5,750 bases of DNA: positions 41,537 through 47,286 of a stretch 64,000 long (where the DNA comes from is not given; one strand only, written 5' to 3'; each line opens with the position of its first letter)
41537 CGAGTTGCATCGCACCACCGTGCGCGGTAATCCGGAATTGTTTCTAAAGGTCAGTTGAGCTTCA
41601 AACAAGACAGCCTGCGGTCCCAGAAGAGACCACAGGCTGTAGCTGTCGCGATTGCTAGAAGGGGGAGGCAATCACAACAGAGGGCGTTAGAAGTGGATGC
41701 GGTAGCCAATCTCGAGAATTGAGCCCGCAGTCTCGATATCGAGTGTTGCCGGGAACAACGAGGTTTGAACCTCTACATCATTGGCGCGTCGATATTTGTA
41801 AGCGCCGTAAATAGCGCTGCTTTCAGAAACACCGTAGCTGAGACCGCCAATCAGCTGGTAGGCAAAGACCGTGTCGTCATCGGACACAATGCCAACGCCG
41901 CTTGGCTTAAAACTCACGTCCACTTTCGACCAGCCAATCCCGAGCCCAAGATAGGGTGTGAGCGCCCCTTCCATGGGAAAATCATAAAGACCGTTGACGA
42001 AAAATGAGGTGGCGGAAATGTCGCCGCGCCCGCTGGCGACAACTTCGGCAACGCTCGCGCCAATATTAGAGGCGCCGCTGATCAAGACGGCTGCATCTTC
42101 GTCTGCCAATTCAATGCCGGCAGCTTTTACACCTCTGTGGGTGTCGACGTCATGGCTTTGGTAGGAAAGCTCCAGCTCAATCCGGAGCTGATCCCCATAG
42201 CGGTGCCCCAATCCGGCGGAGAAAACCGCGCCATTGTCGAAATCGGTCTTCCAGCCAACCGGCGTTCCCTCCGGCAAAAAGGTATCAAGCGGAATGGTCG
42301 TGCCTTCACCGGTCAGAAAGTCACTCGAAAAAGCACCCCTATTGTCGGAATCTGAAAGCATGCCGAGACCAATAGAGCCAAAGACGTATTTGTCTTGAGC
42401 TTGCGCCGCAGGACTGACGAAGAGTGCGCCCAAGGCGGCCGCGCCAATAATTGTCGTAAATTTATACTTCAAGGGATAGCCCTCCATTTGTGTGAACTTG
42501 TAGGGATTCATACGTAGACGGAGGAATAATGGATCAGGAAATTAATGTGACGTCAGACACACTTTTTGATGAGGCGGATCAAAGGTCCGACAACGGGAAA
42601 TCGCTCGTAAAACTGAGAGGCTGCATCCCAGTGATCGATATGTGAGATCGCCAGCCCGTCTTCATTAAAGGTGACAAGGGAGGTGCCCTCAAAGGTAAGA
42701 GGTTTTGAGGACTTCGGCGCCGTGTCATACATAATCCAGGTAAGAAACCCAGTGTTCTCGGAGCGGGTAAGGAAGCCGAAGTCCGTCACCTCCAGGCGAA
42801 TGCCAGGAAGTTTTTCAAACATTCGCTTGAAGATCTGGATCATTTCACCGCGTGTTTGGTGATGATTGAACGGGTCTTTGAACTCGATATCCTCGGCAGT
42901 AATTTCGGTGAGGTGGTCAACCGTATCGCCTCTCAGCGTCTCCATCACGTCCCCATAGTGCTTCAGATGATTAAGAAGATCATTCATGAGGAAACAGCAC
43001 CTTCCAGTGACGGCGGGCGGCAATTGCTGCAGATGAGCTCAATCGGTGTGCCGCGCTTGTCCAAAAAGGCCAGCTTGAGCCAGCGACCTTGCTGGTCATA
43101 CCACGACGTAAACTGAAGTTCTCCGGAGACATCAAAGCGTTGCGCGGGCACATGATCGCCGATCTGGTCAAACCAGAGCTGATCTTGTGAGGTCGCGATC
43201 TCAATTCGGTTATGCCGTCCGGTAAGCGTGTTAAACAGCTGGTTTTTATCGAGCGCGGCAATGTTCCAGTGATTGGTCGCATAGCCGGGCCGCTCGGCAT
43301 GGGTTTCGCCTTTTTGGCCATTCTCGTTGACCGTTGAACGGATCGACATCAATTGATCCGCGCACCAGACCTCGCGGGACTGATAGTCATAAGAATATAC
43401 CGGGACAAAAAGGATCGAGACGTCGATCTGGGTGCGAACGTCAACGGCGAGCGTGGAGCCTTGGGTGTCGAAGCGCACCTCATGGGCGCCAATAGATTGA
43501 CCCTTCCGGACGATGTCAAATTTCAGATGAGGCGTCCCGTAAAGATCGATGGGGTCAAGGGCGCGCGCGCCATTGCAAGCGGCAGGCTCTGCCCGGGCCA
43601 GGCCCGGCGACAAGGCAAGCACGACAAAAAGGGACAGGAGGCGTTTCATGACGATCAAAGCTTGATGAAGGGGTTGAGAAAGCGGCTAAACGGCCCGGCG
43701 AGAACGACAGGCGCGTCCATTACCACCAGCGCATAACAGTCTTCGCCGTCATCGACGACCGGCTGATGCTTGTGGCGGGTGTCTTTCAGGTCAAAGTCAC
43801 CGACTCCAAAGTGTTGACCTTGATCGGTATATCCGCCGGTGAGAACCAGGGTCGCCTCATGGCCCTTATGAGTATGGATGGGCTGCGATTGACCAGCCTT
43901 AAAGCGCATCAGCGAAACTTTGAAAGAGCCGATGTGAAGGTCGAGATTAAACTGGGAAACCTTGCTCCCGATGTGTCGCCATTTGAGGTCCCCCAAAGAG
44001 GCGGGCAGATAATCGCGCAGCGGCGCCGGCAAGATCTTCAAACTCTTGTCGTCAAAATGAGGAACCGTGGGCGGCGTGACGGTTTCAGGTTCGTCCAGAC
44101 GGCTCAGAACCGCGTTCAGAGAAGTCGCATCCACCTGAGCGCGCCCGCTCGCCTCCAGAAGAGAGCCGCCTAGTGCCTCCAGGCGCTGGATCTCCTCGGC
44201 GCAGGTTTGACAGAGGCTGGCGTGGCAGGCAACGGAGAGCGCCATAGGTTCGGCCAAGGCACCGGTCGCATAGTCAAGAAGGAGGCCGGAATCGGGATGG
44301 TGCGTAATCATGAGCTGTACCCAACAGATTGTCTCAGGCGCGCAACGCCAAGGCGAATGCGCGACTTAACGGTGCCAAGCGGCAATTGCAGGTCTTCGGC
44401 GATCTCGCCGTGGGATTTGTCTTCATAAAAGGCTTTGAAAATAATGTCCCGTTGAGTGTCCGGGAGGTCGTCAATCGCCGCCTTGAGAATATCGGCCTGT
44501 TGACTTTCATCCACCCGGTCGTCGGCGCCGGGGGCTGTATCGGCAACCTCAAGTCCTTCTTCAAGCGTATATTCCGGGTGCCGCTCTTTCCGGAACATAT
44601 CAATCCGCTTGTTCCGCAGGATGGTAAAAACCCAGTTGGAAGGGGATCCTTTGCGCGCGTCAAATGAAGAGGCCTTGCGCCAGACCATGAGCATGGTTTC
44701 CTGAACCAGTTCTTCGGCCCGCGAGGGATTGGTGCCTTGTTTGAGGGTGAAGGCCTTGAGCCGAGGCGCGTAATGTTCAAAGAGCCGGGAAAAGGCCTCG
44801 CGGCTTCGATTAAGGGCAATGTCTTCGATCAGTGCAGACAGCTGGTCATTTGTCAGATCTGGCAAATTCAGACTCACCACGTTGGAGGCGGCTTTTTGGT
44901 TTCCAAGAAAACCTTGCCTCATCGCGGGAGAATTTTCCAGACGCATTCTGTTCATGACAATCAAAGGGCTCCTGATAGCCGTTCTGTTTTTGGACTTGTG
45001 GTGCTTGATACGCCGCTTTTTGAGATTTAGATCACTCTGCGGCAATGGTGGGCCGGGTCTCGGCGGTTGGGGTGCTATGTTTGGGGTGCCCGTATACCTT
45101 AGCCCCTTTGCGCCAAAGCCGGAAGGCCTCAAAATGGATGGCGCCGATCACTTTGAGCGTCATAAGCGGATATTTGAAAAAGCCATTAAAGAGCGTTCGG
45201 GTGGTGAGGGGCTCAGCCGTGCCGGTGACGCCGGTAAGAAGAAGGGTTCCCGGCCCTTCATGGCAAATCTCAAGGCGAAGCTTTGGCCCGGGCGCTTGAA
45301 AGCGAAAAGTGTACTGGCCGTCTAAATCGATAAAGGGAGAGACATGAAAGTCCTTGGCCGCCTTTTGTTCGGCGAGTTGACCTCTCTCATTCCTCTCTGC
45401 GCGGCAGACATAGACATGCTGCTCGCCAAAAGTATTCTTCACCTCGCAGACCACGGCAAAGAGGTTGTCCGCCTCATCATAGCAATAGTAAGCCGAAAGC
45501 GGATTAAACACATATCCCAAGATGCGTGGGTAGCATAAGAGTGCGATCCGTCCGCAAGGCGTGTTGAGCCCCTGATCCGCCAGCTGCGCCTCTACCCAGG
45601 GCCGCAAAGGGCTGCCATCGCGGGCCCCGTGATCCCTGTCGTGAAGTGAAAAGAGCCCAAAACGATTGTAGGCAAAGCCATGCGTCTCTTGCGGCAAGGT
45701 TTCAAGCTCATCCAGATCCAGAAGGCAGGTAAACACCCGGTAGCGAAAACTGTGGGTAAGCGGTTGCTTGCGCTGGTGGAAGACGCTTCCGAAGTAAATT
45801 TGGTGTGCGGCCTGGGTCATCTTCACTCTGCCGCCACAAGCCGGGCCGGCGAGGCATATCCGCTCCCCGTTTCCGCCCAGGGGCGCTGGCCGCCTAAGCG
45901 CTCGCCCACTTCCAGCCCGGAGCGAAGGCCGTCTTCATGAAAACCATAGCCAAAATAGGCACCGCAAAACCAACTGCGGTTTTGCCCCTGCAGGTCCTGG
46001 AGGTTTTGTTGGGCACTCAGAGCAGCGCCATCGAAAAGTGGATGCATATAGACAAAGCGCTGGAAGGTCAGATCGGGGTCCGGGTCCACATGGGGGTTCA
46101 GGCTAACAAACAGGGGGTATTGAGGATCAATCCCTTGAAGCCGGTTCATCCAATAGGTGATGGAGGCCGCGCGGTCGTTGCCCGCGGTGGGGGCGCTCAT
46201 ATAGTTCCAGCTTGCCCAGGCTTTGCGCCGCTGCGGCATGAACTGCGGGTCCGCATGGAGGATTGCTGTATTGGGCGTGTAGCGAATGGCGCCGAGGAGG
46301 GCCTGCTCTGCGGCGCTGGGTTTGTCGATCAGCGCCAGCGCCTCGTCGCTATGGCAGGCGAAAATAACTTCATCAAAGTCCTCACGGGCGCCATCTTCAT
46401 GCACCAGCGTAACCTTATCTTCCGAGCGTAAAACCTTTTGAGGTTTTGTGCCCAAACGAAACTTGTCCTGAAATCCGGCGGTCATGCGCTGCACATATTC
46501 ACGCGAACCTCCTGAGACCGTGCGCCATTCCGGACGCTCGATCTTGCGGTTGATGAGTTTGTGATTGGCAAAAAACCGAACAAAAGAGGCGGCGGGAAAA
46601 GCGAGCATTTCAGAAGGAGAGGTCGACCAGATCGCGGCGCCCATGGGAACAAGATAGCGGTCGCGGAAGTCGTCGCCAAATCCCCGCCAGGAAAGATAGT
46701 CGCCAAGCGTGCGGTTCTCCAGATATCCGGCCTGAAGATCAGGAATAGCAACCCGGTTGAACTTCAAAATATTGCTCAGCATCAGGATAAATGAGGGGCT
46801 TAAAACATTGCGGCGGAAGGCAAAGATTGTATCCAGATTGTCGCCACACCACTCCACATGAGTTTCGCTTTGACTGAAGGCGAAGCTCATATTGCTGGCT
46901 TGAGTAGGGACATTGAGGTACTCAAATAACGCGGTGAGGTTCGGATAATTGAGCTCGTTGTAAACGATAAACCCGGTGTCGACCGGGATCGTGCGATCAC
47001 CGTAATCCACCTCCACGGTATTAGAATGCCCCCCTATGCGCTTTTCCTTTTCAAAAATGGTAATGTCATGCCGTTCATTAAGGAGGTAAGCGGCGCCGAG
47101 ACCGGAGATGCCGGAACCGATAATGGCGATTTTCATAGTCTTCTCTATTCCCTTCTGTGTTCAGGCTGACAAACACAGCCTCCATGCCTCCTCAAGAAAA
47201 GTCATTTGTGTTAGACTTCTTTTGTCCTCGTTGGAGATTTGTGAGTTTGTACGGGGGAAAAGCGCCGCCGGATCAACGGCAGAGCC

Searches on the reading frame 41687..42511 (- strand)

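Call 19: search_protein_families(library=ncbifam, proteins=[window:41687-42511:-], max_evalue=0.00001)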
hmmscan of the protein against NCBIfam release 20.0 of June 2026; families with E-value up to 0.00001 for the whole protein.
window:41687-42511:- (274 aa): 0 families

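Call 20: search_protein_families(library=pfam, proteins=[window:41687-42511:-], max_evalue=0.0001)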
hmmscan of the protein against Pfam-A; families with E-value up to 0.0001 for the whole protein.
window:41687-42511:- (274 aa): 3 families
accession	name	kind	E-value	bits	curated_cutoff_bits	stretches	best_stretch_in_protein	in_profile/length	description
PF13505.12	OMP_b-brl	-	3.3e-12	47.4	28.7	1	23-250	2-166/175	Outer membrane protein beta-barrel domain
PF01617.23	Surface_Ag_2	-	1.1e-11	45.1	22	1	101-240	75-201/247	Surface antigen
PF02462.21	Opacity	-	1.9e-05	25.2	21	1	164-248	26-110/126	Opacity family porin protein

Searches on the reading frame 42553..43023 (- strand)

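Call 19: search_protein_families(library=ncbifam, proteins=[window:42553-43023:-], max_evalue=0.00001)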
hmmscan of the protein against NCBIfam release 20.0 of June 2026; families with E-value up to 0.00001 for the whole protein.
window:42553-43023:- (156 aa): 0 families

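Call 20: search_protein_families(library=pfam, proteins=[window:42553-43023:-], max_evalue=0.0001)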
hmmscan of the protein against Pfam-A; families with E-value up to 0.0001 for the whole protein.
window:42553-43023:- (156 aa): 2 families
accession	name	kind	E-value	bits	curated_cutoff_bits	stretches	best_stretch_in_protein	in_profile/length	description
PF12680.13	SnoaL_2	-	9.1e-13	49.1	27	1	27-127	5-101/102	SnoaL-like domain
PF10184.16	DUF2358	-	4.8e-06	27.2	24.3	1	37-128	19-113/113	Uncharacterized conserved protein (DUF2358)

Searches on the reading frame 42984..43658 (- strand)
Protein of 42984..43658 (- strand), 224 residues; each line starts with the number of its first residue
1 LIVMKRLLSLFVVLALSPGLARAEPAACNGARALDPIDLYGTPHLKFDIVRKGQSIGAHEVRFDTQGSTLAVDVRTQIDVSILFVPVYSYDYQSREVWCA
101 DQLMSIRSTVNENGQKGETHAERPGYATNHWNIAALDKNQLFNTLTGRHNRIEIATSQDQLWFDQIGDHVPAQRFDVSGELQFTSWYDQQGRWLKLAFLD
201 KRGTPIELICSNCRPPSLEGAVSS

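Call 19: search_protein_families(library=ncbifam, proteins=[window:42984-43658:-], max_evalue=0.00001)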
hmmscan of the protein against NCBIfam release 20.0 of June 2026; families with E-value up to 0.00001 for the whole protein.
window:42984-43658:- (224 aa): 0 families

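Call 20: search_protein_families(library=pfam, proteins=[window:42984-43658:-], max_evalue=0.0001)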
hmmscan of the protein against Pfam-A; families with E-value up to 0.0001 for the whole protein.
window:42984-43658:- (224 aa): 1 family
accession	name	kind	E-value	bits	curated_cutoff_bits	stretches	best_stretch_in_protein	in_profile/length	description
PF19630.5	DUF6134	-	1.2e-34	120.4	27.9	1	47-210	1-183/184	Domain of unknown function (DUF6134)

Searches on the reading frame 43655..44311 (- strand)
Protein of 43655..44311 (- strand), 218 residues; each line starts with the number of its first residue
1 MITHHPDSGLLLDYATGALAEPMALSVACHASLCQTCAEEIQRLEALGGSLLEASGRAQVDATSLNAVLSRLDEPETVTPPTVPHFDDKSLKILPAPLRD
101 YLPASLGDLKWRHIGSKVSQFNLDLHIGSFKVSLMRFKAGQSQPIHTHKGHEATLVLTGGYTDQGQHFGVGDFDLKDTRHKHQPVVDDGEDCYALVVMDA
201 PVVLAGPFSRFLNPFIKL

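Call 19: search_protein_families(library=ncbifam, proteins=[window:43655-44311:-], max_evalue=0.00001)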
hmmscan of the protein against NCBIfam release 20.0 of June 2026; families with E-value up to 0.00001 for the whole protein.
window:43655-44311:- (218 aa): 2 families
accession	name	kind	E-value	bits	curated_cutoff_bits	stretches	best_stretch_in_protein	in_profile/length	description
TIGR02451.1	anti_sig_ChrR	subfamily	8.2e-56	189.2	124.5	1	4-218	1-216/216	ChrR family anti-sigma-E factor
NF051881.1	StressantisigmaChrR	equivalog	3.5e-42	144.4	300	1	4-218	2-209/209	cadmium/peroxide/UV radiation responsive anti-sigma factor ChrR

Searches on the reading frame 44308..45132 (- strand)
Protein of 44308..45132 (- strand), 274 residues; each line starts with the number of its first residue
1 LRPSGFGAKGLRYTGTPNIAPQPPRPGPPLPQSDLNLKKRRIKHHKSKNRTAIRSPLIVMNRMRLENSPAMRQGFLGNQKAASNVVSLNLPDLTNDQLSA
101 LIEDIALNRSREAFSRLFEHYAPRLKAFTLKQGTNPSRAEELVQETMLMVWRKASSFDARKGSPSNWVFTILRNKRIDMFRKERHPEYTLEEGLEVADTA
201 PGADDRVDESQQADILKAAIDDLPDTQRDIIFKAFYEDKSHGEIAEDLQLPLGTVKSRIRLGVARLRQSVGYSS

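Call 19: search_protein_families(library=ncbifam, proteins=[window:44308-45132:-], max_evalue=0.00001)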
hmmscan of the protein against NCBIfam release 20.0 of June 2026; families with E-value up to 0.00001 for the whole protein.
window:44308-45132:- (274 aa): 73 families (the best 25 are shown)
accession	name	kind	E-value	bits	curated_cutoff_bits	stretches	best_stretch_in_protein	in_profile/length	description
NF008890.0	PRK11924.1-3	equivalog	3.6e-48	163.7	284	1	89-270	16-201/205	RNA polymerase sigma factor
NF009178.0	PRK12526.1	equivalog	6.6e-42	143.4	301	1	79-271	10-207/211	RNA polymerase sigma factor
NF009183.0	PRK12531.1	equivalog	2.2e-35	122.2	353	1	107-270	22-189/194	RNA polymerase sigma factor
NF007228.0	PRK09646.1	subfamily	2.6e-33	115.3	226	1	93-273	12-193/194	ECF RNA polymerase sigma factor SigK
NF007227.0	PRK09645.1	subfamily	1.8e-28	99.7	202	1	112-269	13-169/177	sigma-70 family RNA polymerase sigma factor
TIGR02985.1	Sig70_bacteroi1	subfamily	1.1e-27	97.2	126.4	1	112-269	1-161/162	RNA polymerase sigma-70 factor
NF009189.0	PRK12537.1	equivalog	2.9e-27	95.4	261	1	110-270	21-181/182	RNA polymerase sigma factor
NF009167.0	PRK12514.1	equivalog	3.9e-27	95.3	265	1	95-268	4-176/180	RNA polymerase sigma factor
NF004113.0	PRK05602.1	equivalog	3.7e-26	92.1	208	1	92-270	26-201/211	RNA polymerase sigma factor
NF009172.0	PRK12519.1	subfamily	9e-26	90.6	222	1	108-270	25-189/194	RNA polymerase sigma factor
NF009168.0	PRK12515.1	subfamily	1.7e-25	89.7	236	1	100-261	11-170/189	RNA polymerase sigma factor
TIGR02937.1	sigma70-ECF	superfamily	3.3e-25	88.6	42.9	1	112-268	1-163/165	sigma-70 family RNA polymerase sigma factor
NF009166.1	PRK12513.1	equivalog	5.7e-25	88.2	206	1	111-269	21-185/193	RNA polymerase sigma factor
NF010500.0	PRK13919.1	subfamily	6e-25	88.5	226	1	108-268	19-181/186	putative RNA polymerase sigma E protein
TIGR02983.1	SigE-fam_strep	subfamily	9.9e-23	80.8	141.55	1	110-270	4-158/162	SigE family RNA polymerase sigma factor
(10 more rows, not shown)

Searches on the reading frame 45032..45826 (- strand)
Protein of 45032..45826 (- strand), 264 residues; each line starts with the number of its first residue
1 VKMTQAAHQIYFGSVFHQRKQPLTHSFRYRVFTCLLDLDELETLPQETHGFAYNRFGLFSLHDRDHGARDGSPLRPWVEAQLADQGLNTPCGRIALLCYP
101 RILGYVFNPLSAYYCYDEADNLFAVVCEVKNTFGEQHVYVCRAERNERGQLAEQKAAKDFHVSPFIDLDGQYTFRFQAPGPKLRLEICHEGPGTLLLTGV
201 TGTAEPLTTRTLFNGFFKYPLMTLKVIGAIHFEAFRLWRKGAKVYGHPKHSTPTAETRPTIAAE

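Call 20: search_protein_families(library=pfam, proteins=[window:45032-45826:-], max_evalue=0.0001)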
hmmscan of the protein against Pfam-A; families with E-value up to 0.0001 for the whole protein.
window:45032-45826:- (264 aa): 1 family
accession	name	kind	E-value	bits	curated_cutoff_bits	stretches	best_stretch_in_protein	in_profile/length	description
PF07103.16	DUF1365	-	6.7e-83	278.4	25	1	10-249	1-234/235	Protein of unknown function (DUF1365)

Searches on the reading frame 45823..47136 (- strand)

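Call 19: search_protein_families(library=ncbifam, proteins=[window:45823-47136:-], max_evalue=0.00001)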
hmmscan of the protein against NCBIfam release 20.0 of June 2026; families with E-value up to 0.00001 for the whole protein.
window:45823-47136:- (437 aa): 7 families
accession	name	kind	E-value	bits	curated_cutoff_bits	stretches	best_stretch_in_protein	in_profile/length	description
NF005560.0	PRK07233.1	equivalog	1.1e-14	54.1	252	1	1-44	1-45/435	hypothetical protein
NF008841.0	PRK11883.1-1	equivalog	2.2e-11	43.4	517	1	1-75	4-77/453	protoporphyrinogen oxidase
TIGR00562.1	proto_IX_ox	equivalog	3.3e-09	35.8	97.85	1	2-43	4-48/470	protoporphyrinogen oxidase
TIGR03467.1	HpnE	equivalog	2.8e-07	30.2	283.05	1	3-290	1-288/430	hydroxysqualene dehydroxylase HpnE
NF009410.0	PRK12771.1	subfamily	1.3e-06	27.3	516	1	2-36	140-175/566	NAD(P)-binding protein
NF005243.0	PRK06753.1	equivalog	5.3e-06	25.5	365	0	1-35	1-36/374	hypothetical protein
NF008845.0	PRK11883.1-5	equivalog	7.4e-06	24.5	560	0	2-44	6-55/468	protoporphyrinogen oxidase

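Call 20: search_protein_families(library=pfam, proteins=[window:45823-47136:-], max_evalue=0.0001)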
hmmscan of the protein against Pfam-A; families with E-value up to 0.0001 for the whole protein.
window:45823-47136:- (437 aa): 3 families
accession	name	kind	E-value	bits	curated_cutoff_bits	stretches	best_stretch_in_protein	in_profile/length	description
PF01593.30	Amino_oxidase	-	4.1e-20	72.9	19.8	1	10-301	1-297/443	Flavin containing amine oxidoreductase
PF13450.12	NAD_binding_8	-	4.7e-15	56.1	21.9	1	5-74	1-68/68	NAD(P)-binding Rossmann-like domain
PF01266.30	DAO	-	5.8e-07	29.8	27.9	1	2-38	1-39/353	FAD dependent oxidoreductase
